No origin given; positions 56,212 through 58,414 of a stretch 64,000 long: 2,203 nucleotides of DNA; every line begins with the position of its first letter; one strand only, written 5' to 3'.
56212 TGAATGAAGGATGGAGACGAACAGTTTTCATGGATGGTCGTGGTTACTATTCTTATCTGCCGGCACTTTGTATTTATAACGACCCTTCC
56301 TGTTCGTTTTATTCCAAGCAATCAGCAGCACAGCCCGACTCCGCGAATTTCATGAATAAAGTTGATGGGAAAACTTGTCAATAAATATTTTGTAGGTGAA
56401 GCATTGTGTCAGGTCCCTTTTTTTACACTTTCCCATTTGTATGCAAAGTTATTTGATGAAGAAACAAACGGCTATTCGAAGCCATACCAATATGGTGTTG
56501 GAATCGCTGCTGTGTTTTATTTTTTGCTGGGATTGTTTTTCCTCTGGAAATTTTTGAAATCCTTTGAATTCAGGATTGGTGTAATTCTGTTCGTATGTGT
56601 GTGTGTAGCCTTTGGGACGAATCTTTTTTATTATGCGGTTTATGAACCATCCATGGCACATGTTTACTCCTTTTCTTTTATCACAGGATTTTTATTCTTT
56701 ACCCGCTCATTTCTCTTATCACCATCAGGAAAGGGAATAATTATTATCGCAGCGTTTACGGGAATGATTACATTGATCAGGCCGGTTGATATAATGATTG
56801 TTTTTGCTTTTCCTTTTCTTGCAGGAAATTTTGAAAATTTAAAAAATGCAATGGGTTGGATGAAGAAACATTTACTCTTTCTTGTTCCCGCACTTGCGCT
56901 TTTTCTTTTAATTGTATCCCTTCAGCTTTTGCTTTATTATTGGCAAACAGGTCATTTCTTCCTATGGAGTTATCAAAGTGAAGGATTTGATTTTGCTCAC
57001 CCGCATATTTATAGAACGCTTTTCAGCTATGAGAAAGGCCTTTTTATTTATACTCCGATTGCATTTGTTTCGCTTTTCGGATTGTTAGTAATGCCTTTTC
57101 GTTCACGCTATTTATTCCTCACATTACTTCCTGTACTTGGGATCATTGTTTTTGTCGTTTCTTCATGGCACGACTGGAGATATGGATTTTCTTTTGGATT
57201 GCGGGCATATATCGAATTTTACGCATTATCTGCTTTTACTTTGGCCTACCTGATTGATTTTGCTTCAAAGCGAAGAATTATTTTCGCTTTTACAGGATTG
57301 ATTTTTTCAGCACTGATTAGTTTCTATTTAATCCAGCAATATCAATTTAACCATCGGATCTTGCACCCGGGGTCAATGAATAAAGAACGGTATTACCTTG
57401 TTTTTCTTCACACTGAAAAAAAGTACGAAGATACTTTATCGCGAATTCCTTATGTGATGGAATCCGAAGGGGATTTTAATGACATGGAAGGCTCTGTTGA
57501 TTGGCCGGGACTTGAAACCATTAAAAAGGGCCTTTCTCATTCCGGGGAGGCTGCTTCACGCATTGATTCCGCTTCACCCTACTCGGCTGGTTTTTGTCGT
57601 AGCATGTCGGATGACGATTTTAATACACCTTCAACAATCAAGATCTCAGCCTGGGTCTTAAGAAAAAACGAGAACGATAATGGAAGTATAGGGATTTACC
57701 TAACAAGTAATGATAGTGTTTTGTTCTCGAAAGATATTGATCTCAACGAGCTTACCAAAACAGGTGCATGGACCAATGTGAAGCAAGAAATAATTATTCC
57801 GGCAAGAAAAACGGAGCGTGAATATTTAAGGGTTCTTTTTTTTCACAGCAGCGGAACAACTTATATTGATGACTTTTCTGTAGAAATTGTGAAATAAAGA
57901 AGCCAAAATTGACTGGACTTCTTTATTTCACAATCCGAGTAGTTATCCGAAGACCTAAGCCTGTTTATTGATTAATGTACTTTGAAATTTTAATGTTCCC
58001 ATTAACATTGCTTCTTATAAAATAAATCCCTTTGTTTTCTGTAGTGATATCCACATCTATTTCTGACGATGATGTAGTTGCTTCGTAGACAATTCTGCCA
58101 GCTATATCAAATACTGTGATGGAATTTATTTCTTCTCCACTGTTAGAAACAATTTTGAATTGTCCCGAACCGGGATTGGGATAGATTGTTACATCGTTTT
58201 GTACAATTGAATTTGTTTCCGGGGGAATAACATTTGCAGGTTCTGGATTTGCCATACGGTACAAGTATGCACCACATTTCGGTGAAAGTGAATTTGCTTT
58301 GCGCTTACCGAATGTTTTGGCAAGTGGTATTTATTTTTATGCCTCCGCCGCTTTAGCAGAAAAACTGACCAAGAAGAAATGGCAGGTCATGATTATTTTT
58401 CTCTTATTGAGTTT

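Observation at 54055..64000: Cluster of ArnT/PMT-like GT-C membrane proteins paired with DPM1/ArnC-like GT2 enzymes: candidate periplasmic glycosylation system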

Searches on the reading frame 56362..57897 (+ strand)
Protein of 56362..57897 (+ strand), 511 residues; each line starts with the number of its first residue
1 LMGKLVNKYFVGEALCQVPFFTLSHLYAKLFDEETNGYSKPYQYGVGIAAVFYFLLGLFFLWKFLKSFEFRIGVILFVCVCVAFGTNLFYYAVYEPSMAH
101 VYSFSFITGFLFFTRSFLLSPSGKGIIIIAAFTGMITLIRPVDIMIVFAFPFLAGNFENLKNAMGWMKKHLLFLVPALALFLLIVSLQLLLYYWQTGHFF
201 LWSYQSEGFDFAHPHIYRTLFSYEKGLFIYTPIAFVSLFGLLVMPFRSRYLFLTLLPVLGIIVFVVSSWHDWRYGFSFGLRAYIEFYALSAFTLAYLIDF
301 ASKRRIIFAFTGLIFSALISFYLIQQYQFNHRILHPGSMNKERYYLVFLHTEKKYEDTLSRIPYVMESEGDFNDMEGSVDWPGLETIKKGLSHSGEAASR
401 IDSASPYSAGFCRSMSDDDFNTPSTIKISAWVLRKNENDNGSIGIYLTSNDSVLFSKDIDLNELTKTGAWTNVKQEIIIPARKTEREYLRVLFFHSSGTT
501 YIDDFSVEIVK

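Call 5: search_protein_families(library=pfam, proteins=[window:56362-57897:+], max_evalue=0.1)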
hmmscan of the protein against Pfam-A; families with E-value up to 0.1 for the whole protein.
window:56362-57897:+ (511 aa): 0 families

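Call 6: search_protein_families(library=ncbifam, proteins=[window:56362-57897:+], max_evalue=0.1)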
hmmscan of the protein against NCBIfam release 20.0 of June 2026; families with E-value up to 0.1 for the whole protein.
window:56362-57897:+ (511 aa): 1 family
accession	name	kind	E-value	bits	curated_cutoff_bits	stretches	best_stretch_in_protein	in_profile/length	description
NF047440.1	LA3751_2_3_fam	subfamily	4.2e-09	35.7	200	1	48-335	103-397/460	LA_3751/LA_3752 family putative glycosyltransferase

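Call 29: search_protein_representatives(protein=window:56362-57897:+)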
Query: 511 residues. Proteins with E-value up to 0.001 (for the whole library): 5669; up to 1e-10: 3831; up to 1e-30: 1838. The best 150 are listed.
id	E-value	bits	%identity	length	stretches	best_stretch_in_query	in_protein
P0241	3.9e-182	623.2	56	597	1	3-509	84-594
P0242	8.4e-120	417.6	43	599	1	6-511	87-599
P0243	1.2e-92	328.0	47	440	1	6-357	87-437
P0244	2.1e-81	290.9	43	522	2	2-361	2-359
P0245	4.2e-80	286.6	42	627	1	3-357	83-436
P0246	5.8e-79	282.8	37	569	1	3-511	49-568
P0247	2.8e-78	280.6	36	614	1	3-508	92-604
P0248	1.5e-77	278.2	35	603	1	3-480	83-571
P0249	1.3e-76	275.1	33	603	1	3-509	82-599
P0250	3.8e-76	273.5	34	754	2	2-508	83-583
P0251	7.0e-76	272.7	33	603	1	4-507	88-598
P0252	7.1e-76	272.6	40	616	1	6-411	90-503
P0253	1.2e-75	271.9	41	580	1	3-359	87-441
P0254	1.3e-75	271.8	33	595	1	3-509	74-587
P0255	1.4e-75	271.6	37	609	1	3-499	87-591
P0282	4.0e-71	257.0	28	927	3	4-510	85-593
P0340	3.8e-65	237.2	28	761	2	3-508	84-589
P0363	3.7e-63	230.7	39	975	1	6-359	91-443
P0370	7.0e-63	229.8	36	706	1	3-380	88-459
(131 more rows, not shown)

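Call 30: search_protein_families(library=pfam, proteins=[P0241, P0242, P0245, P0247, P0250, P0252, P0282, P0340, P0363, P0370], max_evalue=0.1)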
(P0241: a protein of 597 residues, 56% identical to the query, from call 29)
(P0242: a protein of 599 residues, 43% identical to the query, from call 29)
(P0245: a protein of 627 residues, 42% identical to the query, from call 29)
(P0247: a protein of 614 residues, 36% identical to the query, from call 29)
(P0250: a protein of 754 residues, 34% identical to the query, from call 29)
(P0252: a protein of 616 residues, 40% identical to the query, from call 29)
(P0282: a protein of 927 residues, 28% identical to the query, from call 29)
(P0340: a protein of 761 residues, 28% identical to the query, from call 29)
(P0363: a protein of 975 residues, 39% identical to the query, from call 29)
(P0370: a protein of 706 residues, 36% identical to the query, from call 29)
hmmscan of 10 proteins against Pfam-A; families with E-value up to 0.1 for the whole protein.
P0241 (597 aa): 0 families

P0242 (599 aa): 0 families

P0245 (627 aa): 3 families
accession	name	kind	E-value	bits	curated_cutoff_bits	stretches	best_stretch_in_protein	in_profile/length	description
PF25490.1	DUF7910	-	8e-13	49.1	35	2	552-624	17-90/140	Domain of unknown function (DUF7910)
PF06229.18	FRG1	-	5.1e-08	33.3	27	1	497-581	34-113/189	FRG1-like domain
PF06268.19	Fascin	-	7.6e-05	23.2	23.1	1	514-623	5-107/108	Fascin domain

P0247 (614 aa): 0 families

P0250 (754 aa): 0 families

P0252 (616 aa): 0 families

P0282 (927 aa): 0 families

P0340 (761 aa): 1 family
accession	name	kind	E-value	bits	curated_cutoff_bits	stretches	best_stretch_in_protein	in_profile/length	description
PF23631.1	DUF7143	-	0.098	13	27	0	672-728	17-72/160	Domain of unknown function (DUF7143)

P0363 (975 aa): 2 families
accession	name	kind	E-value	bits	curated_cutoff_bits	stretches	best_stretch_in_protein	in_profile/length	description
PF11140.13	DUF2913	-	0.0069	16.6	23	0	848-909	138-195/207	Protein of unknown function (DUF2913)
PF03944.20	Endotoxin_C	-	0.012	16.5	21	1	712-782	66-138/142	delta endotoxin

P0370 (706 aa): 1 family
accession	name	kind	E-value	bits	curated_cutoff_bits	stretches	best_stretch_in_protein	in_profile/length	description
PF25416.1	GRHL1_C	-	0.028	14.7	27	1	614-696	10-89/90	GRHL1-like, C-terminal domain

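Call 79: find_homologous_proteins(query=A3, max_evalue=1e-10)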
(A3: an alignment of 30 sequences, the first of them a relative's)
Query A3 (30 sequences) (597 aa, profile of the alignment): 205 proteins with E <= 1e-10 among 8000 candidates; the best 120 are listed.
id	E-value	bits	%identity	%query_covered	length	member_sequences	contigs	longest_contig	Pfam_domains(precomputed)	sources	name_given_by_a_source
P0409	4.3e-210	717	37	96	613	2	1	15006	-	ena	-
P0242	6.7e-205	700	42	94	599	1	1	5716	-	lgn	-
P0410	1.1e-202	693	34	98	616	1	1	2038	-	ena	-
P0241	7.2e-201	687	100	100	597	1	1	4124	-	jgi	jgi:hypothetical protein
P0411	6.0e-199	681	44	94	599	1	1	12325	-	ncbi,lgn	-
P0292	1.9e-190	652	35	88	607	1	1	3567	PF20176.4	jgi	jgi:hypothetical protein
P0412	9.8e-190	650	32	95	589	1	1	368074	-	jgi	jgi:hypothetical protein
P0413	3.3e-189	648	57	99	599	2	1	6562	-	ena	-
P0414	8.4e-189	647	54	99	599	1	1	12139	-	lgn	-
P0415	2.3e-188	646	36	77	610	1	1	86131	-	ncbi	ncbi:MAG: hypothetical protein ACOYNC_07520 [Bacteroidales bacterium]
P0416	2.1e-186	639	34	96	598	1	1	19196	-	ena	-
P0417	3.3e-184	632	36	87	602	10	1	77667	-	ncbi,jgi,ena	jgi:hypothetical protein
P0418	1.4e-183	630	55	94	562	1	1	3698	-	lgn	-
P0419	7.8e-183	627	50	99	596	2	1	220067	-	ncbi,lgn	-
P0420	2.0e-182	626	52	97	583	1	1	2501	-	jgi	jgi:hypothetical protein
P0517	2.9e-108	381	33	65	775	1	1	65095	PF13641.13,PF00535.33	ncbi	ncbi:MAG: glycosyltransferase [Bacteroidales bacterium]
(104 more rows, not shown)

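Call 80: search_protein_families(library=ncbifam, proteins=[P0517], max_evalue=0.001)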
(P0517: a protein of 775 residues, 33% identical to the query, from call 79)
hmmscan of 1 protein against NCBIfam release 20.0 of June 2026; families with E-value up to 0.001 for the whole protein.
P0517 (775 aa): 24 families
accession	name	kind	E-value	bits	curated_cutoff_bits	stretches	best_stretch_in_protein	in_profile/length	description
TIGR04182.1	glyco_TIGR04182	equivalog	3.7e-30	105.3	325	1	8-238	3-219/293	S-layer glycoprotein N-glycosyltransferase AglJ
NF047588.1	GlcsyltransPgfSStrep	equivalog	4.9e-17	62.1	500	1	7-178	3-167/308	glycosyltransferase PgfS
NF007482.0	PRK10073.1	equivalog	3.7e-16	59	423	1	2-123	3-118/334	glycosyltransferase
NF007986.1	PRK10714.1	equivalog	8.2e-16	57.9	529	1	7-216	8-206/316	undecaprenyl-phosphate 4-deoxy-4-formamido-L-arabinose transferase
NF058614.1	PPMAGASynPpgS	equivalog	1.5e-14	54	370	1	9-197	4-184/226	polyprenyl-phospho-N-acetylgalactosaminyl synthase PpgS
TIGR03937.1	PgaC_IcaA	equivalog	1.9e-14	53.5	422.3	1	3-104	43-139/407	poly-beta-1,6-N-acetyl-D-glucosamine synthase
TIGR04283.1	glyco_like_mftF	equivalog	2.7e-12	46.7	182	1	7-116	1-97/221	TIGR04283 family arsenosugar biosynthesis glycosyltransferase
NF010496.0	PRK13915.1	equivalog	2.7e-12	46.4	262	1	5-114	31-141/307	glucosyl-3-phosphoglycerate synthase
NF041875.1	EPS_EpsD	equivalog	1.1e-11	44.7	370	1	7-105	1-94/325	exopolysaccharide biosynthesis glycosyltransferase EpsD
NF038302.1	EPS_HpsE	equivalog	1.9e-11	43.5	300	1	7-101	3-97/307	hormogonium polysaccharide biosynthesis glycosyltransferase HpsE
NF041391.1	DPhHxTase_Halo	equivalog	9e-11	41.2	375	1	13-214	3-187/213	dolichyl-phosphate hexose transferase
NF047683.1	TeichurnBiosyTuaG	equivalog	2.9e-09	36.9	400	1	3-106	4-102/252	teichuronic acid biosynthesis protein TuaG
NF047440.1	LA3751_2_3_fam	subfamily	5.1e-09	35.5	200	1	359-649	99-387/460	LA_3751/LA_3752 family putative glycosyltransferase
NF050050.1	ProtGlycPglI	equivalog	5.7e-09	35.8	500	1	6-123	3-116/306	GalNAc(5)-diNAcBac-PP-undecaprenol beta-1,3-glucosyltransferase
TIGR03111.1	glyc2_xrt_Gpos1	hypoth_equivalog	2.7e-08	33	363.95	1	7-101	51-142/439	TIGR03111 family XrtG-associated glycosyltransferase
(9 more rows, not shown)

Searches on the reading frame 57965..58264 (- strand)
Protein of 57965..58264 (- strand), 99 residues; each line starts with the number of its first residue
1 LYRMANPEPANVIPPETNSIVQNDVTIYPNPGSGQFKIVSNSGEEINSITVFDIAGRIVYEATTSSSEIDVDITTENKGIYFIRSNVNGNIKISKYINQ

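Call 85: search_protein_families(library=pfam, proteins=[window:57965-58264:-], max_evalue=0.001)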
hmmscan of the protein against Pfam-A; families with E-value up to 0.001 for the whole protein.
window:57965-58264:- (99 aa): 2 families
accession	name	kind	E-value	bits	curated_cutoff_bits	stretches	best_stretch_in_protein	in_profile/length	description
PF18962.6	Por_Secre_tail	-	2.2e-13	50.7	27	1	27-97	1-74/75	Secretion system C-terminal sorting domain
PF11589.14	DUF3244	-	0.00085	19.7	25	0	41-86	36-84/96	Domain of unknown function (DUF3244)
